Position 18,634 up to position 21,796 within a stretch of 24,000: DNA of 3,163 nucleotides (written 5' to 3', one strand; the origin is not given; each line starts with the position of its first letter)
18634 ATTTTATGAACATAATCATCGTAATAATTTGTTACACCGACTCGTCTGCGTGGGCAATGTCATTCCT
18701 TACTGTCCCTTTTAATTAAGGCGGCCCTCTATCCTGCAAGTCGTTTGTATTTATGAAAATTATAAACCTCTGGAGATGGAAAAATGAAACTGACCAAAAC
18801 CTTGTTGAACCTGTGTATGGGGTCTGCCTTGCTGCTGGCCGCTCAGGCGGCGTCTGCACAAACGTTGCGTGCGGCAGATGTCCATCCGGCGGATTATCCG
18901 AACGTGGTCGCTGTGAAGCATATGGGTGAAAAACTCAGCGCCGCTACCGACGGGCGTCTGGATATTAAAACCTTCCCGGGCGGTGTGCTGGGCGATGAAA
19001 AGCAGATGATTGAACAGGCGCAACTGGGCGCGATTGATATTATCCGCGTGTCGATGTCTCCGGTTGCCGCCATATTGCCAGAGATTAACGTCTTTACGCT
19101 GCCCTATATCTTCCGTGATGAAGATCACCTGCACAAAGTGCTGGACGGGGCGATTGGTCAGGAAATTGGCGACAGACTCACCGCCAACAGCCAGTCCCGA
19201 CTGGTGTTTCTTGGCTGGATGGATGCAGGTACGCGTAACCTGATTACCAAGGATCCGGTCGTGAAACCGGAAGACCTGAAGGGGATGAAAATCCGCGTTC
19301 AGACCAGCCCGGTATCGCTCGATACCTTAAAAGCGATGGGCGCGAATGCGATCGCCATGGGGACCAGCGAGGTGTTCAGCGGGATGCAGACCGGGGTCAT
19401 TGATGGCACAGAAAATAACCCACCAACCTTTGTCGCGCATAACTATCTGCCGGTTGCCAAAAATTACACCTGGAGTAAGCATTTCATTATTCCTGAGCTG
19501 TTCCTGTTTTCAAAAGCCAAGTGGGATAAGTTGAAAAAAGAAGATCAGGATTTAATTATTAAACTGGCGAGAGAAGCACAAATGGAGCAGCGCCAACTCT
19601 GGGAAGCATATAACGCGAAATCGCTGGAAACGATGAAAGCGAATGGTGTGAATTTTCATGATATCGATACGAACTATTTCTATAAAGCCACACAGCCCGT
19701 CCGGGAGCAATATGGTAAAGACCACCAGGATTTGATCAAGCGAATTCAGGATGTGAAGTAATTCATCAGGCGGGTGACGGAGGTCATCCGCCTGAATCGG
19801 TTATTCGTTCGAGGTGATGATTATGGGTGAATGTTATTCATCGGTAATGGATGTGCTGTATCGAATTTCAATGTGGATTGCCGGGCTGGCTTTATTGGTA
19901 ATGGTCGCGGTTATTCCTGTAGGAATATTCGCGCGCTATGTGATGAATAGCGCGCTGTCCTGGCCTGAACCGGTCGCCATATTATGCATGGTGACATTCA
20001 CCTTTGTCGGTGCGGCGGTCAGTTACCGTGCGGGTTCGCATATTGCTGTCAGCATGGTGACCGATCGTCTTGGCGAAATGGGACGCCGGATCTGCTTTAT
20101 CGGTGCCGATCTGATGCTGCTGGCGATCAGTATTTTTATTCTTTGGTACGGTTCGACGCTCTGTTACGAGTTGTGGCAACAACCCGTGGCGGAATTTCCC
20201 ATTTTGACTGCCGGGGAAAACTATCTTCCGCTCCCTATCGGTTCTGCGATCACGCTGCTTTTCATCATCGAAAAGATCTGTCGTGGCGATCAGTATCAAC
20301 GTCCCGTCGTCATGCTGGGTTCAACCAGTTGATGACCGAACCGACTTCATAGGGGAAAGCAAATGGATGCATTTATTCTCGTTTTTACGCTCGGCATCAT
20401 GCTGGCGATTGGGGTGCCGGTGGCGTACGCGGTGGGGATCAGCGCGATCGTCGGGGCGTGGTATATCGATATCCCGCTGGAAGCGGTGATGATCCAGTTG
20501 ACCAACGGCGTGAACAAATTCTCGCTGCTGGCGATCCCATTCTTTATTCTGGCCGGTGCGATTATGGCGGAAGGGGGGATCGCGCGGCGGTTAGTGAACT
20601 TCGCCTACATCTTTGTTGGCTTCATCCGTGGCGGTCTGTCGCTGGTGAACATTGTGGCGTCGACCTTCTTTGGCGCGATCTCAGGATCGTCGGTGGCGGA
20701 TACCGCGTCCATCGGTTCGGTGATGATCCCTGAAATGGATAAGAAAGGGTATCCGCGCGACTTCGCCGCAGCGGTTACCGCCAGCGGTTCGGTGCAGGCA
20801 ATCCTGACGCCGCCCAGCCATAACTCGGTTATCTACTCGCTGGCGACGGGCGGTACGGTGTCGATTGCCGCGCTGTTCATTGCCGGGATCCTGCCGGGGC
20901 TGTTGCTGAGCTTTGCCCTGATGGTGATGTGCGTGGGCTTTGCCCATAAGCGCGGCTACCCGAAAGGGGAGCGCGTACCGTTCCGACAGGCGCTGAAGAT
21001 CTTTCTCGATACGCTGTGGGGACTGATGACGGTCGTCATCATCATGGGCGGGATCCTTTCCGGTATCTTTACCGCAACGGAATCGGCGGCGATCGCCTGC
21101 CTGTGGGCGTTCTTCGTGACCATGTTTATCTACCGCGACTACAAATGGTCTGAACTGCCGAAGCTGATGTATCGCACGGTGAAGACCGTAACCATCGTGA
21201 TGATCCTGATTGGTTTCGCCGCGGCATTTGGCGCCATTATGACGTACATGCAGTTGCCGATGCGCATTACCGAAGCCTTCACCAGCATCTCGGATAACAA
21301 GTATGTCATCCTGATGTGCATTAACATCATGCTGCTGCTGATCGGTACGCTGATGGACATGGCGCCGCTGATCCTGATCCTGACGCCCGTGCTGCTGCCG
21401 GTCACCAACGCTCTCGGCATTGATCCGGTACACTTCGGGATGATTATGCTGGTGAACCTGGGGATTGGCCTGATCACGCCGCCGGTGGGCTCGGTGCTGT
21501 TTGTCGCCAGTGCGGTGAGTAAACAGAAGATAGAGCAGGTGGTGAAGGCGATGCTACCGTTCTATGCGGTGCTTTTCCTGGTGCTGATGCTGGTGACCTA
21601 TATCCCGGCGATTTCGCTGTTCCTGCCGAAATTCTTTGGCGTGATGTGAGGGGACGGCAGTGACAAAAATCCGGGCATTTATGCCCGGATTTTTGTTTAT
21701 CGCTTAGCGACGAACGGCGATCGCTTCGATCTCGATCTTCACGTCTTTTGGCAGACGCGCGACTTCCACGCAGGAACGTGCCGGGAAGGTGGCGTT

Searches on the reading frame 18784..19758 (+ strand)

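Call 107: search_protein_families(library=pfam, proteins=[window:18784-19758:+], max_evalue=0.1)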
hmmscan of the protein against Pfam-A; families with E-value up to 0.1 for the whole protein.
window:18784-19758:+ (325 aa): 1 family
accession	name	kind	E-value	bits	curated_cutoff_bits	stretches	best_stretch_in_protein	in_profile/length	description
PF03480.18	DctP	-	3.2e-74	250.2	23.4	1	31-310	2-283/286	Bacterial extracellular solute-binding protein, family 7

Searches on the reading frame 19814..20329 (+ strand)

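Call 107: search_protein_families(library=pfam, proteins=[window:19814-20329:+], max_evalue=0.1)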
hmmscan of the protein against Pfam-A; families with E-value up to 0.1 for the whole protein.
window:19814-20329:+ (172 aa): 1 family
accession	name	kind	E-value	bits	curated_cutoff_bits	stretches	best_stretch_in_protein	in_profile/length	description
PF04290.18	DctQ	-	2.2e-22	79.8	28.3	1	30-158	1-129/132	Tripartite ATP-independent periplasmic transporters, DctQ component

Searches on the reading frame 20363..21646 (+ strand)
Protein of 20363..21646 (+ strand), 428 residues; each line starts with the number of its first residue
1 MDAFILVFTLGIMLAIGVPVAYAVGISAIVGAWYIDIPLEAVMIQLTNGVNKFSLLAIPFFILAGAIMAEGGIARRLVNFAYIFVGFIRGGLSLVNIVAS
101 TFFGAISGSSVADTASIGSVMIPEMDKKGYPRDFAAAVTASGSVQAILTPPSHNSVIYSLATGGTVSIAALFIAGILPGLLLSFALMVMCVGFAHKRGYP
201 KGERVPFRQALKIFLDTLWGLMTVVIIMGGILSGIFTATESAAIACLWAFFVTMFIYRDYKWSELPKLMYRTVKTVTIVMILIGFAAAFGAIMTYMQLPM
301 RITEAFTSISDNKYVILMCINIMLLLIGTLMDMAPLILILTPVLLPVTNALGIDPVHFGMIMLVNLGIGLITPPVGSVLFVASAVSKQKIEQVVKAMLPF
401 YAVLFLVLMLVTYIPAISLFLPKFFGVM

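Call 107: search_protein_families(library=pfam, proteins=[window:20363-21646:+], max_evalue=0.1)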
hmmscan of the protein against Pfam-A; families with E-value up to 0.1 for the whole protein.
window:20363-21646:+ (428 aa): 1 family
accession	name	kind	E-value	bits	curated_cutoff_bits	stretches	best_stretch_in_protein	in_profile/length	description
PF06808.19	DctM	-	1.7e-118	396.5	23.8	1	10-417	4-413/413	Tripartite ATP-independent periplasmic transporter, DctM component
